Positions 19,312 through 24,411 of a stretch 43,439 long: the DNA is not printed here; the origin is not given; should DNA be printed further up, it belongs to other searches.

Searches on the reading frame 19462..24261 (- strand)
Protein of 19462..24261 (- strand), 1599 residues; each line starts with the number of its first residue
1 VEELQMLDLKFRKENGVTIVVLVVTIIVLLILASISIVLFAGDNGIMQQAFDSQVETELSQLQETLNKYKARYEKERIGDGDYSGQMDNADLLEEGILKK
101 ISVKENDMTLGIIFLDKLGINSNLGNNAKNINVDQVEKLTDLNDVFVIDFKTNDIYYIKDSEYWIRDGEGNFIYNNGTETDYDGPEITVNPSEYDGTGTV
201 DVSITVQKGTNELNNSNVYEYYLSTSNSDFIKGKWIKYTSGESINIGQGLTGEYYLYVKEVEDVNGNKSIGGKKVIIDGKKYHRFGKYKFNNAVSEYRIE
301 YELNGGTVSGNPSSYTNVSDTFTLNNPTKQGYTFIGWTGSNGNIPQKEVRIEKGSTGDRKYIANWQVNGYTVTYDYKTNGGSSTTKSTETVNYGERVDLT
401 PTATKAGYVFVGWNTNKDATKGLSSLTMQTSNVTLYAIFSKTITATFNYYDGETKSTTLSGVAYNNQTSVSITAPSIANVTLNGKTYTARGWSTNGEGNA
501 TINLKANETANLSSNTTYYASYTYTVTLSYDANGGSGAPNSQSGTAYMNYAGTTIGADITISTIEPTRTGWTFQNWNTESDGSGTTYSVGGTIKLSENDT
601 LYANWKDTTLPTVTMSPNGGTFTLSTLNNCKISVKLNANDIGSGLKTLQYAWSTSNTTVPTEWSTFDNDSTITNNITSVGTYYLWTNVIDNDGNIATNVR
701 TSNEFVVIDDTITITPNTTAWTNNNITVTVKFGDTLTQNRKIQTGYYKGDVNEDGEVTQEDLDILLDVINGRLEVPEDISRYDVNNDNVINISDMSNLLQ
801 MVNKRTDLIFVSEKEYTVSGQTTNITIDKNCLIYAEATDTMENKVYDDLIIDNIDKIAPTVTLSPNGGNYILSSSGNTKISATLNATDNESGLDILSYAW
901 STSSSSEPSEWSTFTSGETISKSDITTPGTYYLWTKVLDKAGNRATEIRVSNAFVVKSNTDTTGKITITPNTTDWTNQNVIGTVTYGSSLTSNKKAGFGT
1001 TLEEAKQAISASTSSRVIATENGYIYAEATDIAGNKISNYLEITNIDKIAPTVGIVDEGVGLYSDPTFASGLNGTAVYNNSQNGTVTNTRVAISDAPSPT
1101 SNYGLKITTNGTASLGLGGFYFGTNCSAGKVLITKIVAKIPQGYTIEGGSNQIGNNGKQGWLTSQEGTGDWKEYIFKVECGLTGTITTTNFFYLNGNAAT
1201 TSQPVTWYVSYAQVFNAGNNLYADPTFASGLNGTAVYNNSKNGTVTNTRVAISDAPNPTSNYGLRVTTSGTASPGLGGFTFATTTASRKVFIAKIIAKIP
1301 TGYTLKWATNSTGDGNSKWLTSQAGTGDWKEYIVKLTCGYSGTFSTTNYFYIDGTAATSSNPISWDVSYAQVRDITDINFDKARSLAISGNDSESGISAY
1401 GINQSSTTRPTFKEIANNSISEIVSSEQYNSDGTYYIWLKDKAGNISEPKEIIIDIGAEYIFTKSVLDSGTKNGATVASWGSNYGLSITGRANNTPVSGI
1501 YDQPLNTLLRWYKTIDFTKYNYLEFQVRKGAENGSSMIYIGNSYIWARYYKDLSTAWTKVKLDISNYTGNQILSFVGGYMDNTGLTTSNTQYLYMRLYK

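Call 8: search_protein_families(library=pfam, proteins=[window:19462-24261:-], max_evalue=0.01)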
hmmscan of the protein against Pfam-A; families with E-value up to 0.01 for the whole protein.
window:19462-24261:- (1599 aa): 2 families
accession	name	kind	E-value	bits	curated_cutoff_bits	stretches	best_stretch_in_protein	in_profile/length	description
PF09479.16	Flg_new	-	1e-23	83.7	27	3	370-437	1-64/65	Listeria-Bacteroides repeat domain (List_Bact_rpt)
PF00404.24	Dockerin_1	-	3.4e-06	27.6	22.9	1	748-802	1-56/57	Dockerin type I domain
